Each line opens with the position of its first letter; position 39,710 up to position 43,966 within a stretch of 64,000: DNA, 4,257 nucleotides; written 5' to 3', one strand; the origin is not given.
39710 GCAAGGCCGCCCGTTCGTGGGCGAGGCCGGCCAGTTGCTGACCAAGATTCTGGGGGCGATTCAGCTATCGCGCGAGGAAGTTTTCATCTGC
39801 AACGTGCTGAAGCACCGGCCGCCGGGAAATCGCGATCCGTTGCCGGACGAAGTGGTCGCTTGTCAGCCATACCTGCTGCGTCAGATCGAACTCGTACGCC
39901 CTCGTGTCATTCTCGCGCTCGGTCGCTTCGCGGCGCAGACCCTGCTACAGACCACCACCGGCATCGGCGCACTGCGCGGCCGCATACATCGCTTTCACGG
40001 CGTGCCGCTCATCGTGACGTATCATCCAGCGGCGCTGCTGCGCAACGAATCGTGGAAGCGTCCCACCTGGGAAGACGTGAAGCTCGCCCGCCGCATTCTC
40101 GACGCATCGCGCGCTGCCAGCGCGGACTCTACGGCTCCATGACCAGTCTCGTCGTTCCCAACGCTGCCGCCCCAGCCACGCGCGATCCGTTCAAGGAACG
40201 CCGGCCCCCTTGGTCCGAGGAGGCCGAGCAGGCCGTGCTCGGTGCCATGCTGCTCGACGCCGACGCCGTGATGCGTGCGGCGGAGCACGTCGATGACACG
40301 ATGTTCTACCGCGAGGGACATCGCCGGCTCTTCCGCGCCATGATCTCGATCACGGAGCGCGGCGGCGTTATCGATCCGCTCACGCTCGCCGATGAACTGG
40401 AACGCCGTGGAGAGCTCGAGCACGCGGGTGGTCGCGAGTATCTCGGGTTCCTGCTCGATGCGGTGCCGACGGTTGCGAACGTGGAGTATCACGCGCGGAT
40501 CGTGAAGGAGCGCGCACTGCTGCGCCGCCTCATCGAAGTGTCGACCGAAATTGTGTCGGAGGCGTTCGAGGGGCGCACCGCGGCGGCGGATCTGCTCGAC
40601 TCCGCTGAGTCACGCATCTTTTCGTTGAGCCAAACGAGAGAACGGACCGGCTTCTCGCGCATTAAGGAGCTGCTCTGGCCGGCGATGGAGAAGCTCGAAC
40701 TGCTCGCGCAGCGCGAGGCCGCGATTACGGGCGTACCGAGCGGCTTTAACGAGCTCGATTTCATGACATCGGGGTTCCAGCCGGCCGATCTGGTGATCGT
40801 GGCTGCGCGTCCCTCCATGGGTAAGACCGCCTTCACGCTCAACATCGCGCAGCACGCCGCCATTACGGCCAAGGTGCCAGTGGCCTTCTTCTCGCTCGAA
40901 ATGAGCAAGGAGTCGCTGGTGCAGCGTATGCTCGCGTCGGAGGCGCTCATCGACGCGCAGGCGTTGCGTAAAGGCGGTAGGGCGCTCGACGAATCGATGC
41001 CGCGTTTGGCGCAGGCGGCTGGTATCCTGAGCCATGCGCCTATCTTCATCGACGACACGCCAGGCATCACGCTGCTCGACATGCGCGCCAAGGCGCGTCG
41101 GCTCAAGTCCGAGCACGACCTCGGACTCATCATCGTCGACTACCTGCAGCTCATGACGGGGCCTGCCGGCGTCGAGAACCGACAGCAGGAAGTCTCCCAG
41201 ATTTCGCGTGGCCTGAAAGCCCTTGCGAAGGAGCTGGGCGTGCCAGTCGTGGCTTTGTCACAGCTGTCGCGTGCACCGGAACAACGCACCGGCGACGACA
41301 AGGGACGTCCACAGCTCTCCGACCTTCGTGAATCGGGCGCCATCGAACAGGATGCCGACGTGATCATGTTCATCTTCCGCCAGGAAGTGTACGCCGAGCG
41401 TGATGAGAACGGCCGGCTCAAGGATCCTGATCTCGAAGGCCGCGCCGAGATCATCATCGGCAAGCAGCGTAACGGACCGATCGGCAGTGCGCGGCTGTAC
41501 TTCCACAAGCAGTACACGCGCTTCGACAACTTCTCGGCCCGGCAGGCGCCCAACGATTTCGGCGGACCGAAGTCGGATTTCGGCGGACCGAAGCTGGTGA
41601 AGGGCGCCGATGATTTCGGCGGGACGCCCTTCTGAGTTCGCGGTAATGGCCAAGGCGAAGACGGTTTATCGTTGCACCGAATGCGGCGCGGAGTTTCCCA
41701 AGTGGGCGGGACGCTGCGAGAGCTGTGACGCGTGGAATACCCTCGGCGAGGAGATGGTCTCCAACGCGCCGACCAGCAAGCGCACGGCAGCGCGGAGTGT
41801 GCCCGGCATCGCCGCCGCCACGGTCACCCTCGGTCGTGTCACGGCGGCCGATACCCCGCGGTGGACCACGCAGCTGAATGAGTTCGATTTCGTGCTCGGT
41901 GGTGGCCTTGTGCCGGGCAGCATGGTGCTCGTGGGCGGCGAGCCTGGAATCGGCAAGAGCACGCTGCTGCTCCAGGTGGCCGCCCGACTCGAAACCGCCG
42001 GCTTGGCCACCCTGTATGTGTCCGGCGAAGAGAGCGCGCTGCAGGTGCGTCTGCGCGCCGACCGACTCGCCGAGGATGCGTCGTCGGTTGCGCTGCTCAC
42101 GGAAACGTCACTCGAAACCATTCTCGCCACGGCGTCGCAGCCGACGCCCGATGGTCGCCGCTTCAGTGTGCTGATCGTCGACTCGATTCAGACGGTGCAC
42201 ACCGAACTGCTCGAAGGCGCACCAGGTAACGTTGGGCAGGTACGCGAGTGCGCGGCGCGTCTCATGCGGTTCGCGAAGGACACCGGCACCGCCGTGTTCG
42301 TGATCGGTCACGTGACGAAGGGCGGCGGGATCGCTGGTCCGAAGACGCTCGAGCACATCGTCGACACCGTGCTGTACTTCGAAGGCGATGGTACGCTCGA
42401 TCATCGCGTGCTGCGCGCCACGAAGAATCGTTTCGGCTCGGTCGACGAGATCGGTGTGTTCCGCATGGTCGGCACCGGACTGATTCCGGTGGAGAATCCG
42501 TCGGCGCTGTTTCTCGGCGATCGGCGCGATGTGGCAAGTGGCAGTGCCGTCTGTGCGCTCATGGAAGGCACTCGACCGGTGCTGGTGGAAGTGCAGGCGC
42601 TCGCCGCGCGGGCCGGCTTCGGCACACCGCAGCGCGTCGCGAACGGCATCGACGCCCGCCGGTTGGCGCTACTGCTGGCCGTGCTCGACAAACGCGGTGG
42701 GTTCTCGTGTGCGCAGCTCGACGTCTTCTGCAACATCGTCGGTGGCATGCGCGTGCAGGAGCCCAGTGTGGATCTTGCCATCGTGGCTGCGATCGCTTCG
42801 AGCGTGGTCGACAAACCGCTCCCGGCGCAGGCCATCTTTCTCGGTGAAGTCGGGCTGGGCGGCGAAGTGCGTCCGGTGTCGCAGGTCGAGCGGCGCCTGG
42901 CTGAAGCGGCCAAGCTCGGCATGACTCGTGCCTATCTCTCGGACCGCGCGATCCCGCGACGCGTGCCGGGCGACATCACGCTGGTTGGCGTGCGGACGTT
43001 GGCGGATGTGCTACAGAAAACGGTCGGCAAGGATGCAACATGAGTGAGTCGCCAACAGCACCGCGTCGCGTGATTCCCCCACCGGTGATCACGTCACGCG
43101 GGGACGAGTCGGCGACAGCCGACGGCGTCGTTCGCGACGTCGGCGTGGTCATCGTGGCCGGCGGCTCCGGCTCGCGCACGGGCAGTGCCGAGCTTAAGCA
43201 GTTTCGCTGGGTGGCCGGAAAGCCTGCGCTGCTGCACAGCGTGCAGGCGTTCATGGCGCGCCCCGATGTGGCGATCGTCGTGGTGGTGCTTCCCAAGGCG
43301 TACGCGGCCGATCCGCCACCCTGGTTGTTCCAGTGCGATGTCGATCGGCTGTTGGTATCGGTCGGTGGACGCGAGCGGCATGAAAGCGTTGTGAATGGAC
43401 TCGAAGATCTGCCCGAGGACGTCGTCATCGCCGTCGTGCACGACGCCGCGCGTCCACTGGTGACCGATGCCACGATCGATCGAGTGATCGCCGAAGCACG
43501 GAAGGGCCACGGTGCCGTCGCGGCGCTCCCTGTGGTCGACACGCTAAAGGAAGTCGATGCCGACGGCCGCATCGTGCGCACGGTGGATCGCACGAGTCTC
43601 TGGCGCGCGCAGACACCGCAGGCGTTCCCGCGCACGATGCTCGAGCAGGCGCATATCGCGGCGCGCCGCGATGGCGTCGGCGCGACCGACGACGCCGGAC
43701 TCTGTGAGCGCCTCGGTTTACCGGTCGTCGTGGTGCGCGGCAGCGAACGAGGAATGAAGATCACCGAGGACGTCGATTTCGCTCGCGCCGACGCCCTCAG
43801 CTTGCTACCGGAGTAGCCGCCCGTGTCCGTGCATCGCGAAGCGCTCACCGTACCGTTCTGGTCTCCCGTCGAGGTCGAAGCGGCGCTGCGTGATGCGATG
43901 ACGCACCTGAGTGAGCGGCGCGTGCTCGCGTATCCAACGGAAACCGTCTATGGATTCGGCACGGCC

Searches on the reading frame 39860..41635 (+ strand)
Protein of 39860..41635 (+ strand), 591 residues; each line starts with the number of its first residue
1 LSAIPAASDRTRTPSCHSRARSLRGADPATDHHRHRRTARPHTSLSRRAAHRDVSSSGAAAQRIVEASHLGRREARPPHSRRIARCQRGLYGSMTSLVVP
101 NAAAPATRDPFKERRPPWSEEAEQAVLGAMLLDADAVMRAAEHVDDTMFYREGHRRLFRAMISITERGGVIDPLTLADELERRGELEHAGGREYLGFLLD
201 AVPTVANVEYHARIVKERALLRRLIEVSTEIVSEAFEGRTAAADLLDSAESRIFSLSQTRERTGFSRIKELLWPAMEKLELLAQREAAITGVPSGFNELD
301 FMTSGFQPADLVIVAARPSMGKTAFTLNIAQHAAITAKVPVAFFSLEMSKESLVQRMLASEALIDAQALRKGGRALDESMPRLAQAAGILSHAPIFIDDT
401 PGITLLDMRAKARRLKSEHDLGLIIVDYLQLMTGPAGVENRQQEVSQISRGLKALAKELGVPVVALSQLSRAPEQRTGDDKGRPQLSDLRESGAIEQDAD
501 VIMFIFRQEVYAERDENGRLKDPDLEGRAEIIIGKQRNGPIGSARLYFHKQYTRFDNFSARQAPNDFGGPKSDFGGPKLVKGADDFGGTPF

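Call 74: search_protein_families(library=pfam, proteins=[window:39860-41635:+], max_evalue=1e-8)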
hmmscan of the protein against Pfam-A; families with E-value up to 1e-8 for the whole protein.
window:39860-41635:+ (591 aa): 3 families
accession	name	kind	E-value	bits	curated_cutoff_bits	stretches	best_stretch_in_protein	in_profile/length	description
PF03796.21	DnaB_C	-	2.9e-107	358.2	27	1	291-557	1-255/255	DnaB-like helicase C terminal domain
PF00772.26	DnaB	-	4.8e-31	107.3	23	1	116-217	2-103/103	DnaB-like helicase N terminal domain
PF13481.12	AAA_25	-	2.8e-12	47.1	27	1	309-470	33-191/195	AAA domain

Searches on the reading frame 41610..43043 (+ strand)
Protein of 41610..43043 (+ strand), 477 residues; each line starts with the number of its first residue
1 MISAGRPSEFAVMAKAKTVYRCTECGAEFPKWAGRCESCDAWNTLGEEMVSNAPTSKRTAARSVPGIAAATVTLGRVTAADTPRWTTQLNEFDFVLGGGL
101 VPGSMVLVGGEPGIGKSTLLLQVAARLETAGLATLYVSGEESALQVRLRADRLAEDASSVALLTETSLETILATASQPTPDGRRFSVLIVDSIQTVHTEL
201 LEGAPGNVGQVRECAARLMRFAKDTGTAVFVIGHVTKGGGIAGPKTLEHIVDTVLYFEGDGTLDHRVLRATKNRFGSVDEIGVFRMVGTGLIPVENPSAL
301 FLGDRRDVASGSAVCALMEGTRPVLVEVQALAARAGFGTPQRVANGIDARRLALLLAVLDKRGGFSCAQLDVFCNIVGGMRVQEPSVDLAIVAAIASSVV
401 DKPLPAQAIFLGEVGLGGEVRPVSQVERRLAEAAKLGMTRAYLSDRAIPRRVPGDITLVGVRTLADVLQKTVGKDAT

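Call 74: search_protein_families(library=pfam, proteins=[window:41610-43043:+], max_evalue=1e-8)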
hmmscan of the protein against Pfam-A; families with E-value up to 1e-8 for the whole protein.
window:41610-43043:+ (477 aa): 3 families
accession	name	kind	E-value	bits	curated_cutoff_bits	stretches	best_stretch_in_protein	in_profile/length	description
PF13481.12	AAA_25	-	4.7e-13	49.6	27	1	98-239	27-194/195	AAA domain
PF06745.19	ATPase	-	9.1e-12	45.3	26.6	0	87-158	3-75/231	KaiC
PF18073.7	Zn_ribbon_LapB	-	9.3e-11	41.7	25.7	1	20-47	1-28/28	Rubredoxin metal binding domain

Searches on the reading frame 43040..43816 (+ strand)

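Call 74: search_protein_families(library=pfam, proteins=[window:43040-43816:+], max_evalue=1e-8)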
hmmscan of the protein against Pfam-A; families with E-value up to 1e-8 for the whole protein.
window:43040-43816:+ (258 aa): 1 family
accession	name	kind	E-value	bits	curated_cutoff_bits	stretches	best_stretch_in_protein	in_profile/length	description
PF01128.25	IspD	-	1.4e-59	202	27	1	35-252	2-217/221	2-C-methyl-D-erythritol 4-phosphate cytidylyltransferase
